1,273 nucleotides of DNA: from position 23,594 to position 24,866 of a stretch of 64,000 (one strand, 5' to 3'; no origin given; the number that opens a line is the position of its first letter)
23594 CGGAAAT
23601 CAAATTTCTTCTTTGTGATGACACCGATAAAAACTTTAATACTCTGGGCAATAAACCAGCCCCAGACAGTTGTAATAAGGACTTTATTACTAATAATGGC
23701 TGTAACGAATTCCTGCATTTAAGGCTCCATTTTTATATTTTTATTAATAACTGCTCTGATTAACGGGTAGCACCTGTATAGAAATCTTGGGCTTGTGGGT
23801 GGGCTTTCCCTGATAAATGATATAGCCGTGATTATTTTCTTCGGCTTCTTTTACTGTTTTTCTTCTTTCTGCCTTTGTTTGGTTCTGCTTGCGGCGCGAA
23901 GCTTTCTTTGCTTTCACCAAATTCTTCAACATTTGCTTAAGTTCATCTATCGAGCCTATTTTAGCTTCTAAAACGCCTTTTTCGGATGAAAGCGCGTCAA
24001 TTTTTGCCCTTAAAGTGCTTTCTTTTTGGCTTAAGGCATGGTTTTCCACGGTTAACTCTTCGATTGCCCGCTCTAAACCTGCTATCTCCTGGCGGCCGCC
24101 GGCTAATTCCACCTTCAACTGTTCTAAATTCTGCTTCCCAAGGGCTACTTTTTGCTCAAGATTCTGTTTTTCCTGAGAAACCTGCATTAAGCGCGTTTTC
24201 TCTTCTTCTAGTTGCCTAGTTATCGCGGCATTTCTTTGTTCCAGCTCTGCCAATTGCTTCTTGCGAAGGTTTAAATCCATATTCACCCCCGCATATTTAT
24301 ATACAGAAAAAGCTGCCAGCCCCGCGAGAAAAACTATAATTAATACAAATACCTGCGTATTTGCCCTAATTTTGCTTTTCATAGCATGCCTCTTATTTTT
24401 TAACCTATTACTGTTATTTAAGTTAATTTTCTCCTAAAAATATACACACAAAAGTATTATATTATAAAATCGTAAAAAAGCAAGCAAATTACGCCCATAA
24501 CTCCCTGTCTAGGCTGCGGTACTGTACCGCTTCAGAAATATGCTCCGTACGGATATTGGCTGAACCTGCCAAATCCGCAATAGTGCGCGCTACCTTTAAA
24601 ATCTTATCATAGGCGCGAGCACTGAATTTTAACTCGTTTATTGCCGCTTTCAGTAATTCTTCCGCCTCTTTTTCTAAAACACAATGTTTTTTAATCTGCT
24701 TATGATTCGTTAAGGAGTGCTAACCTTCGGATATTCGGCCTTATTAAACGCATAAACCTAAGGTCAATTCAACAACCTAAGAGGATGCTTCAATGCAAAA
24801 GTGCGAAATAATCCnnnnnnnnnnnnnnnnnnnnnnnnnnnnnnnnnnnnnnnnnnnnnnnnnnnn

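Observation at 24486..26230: Radical SAM/SPASM gene flanked by a live yifB 3' end and a decayed duplicate of the same 3' end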

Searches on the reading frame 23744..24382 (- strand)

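Call 7: search_protein_families(library=pfam, proteins=[window:23744-24382:-], max_evalue=0.01)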
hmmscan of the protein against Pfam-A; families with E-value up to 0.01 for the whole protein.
window:23744-24382:- (212 aa): 5 families
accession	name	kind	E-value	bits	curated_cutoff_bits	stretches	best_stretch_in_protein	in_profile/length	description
PF24555.1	CC4_CEP85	-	0.00063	20.6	27.3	1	46-124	6-84/85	Centrosomal protein of 85 kDa-like, CC4 coiled-coil domain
PF11365.13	SOGA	-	0.0015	19.9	31.1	1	39-117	18-94/94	Protein SOGA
PF02601.20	Exonuc_VII_L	-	0.0021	18.1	35.9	1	41-196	146-288/315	Exonuclease VII, large subunit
PF10473.14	CENP-F_leu_zip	-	0.0023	18.5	34.5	1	74-174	28-128/140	Leucine-rich repeats of kinetochore protein Cenp-F/LEK1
PF20380.3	DUF6675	-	0.0064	16.1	27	1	1-81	1-72/254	Family of unknown function (DUF6675)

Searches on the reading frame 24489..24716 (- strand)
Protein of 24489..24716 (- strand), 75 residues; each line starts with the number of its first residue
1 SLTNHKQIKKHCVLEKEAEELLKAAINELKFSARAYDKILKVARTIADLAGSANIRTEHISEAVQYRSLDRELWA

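Call 7: search_protein_families(library=pfam, proteins=[window:24489-24716:-], max_evalue=0.01)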
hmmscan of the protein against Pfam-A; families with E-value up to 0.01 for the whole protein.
window:24489-24716:- (75 aa): 1 family
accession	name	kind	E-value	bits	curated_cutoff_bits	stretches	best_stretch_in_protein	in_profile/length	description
PF13335.12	Mg_chelatase_C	-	1.4e-24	86.9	26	1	4-67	31-94/94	Magnesium chelatase, subunit ChlI C-terminal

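Call 9: search_protein_families(library=ncbifam, proteins=[window:24489-24716:-], max_evalue=1)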
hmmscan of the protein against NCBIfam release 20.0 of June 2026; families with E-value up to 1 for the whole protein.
window:24489-24716:- (75 aa): 4 families
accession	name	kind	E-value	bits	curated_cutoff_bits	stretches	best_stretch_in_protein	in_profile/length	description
TIGR00368.1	TIGR00368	hypoth_equivalog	1e-18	67.3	362.4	1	4-67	436-499/499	YifB family Mg chelatase-like AAA ATPase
NF007365.0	PRK09862.1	equivalog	2.6e-15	56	530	1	4-73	429-498/506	YifB family Mg chelatase-like AAA ATPase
NF033432.0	ThioGly_TfuA_rel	equivalog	0.047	13.1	235.2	1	7-46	137-175/211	TfuA-related McrA-glycine thioamidation protein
NF007979.0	PRK10703.1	equivalog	0.098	11.7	501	1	7-46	21-62/341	HTH-type transcriptional repressor PurR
